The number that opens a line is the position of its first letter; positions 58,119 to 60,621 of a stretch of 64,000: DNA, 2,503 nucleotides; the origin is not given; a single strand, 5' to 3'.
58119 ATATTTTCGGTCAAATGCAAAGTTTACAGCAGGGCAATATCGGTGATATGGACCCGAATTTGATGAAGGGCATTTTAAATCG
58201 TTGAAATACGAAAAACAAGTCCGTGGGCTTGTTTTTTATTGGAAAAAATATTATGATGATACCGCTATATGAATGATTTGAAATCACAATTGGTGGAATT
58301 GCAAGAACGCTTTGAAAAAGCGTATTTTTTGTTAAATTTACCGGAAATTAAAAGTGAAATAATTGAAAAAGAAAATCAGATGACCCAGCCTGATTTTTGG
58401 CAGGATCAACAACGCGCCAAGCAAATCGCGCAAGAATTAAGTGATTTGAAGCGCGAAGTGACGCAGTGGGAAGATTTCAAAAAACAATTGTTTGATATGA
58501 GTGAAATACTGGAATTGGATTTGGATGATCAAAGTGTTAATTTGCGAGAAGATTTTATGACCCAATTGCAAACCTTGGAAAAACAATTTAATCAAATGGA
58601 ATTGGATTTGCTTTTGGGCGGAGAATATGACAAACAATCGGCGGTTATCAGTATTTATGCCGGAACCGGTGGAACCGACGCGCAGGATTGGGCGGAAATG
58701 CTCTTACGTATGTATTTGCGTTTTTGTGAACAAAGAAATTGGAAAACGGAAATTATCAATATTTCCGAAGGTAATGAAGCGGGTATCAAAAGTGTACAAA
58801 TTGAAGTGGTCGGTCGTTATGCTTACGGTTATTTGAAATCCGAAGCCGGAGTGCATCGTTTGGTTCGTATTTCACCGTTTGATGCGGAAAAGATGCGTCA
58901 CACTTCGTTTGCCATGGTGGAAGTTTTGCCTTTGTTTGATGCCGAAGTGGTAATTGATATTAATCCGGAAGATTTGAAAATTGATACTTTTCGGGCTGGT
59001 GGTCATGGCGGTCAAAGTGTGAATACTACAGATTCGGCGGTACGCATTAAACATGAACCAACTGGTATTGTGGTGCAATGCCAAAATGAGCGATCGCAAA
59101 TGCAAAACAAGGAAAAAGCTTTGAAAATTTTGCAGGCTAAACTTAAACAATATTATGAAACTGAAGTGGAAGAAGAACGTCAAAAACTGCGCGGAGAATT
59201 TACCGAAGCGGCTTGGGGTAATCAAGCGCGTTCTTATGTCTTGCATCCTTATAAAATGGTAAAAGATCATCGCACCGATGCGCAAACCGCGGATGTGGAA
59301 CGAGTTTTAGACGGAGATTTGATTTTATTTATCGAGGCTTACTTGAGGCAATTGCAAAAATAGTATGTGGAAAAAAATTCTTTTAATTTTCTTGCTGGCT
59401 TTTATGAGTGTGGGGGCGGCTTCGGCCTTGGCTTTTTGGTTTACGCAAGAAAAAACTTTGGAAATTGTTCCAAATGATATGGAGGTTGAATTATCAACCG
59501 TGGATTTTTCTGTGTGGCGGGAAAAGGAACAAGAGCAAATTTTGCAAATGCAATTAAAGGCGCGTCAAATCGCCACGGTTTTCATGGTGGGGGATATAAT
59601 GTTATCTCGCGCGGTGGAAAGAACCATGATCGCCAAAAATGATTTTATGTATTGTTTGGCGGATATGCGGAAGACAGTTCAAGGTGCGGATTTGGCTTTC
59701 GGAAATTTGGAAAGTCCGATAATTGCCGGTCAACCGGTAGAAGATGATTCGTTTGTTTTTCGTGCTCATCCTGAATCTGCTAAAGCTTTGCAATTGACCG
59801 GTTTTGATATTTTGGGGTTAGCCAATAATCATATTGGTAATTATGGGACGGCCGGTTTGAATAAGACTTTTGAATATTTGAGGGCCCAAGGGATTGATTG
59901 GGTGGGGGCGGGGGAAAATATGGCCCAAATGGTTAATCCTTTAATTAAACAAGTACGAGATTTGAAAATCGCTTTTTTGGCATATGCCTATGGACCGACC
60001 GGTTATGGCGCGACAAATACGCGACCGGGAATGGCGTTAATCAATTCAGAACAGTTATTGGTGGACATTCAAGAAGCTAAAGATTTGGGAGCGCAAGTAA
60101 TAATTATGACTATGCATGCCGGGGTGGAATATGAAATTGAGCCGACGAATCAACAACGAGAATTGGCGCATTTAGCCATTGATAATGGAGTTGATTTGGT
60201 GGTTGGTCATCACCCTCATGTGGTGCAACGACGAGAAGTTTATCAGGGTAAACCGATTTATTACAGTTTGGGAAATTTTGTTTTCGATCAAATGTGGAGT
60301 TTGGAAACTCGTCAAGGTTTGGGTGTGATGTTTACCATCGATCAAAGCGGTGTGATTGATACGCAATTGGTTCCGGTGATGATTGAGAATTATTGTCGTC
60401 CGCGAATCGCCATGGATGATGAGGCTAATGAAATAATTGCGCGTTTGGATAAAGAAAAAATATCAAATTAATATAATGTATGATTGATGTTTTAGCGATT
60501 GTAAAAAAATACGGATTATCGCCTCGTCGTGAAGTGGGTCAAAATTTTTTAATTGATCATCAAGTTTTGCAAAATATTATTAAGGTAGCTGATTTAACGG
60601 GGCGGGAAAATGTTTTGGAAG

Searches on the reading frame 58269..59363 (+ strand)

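Call 12: search_protein_families(library=pfam, proteins=[window:58269-59363:+], max_evalue=0.001)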
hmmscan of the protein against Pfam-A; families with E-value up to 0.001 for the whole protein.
window:58269-59363:+ (364 aa): 2 families
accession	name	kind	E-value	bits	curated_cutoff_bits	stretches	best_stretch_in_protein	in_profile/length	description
PF03462.23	PCRF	-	3e-57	194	24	1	28-217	2-194/194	PCRF domain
PF00472.26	RF-1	-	8.3e-41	139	35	1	227-335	3-116/116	RF-1 domain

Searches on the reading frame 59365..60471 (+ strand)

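Call 12: search_protein_families(library=pfam, proteins=[window:59365-60471:+], max_evalue=0.001)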
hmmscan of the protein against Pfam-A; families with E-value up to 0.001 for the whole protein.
window:59365-60471:+ (368 aa): 1 family
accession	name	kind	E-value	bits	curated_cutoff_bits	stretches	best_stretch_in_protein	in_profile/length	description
PF09587.15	PGA_cap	-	6e-74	249.2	27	1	71-309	1-255/255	Bacterial capsule synthesis protein PGA_cap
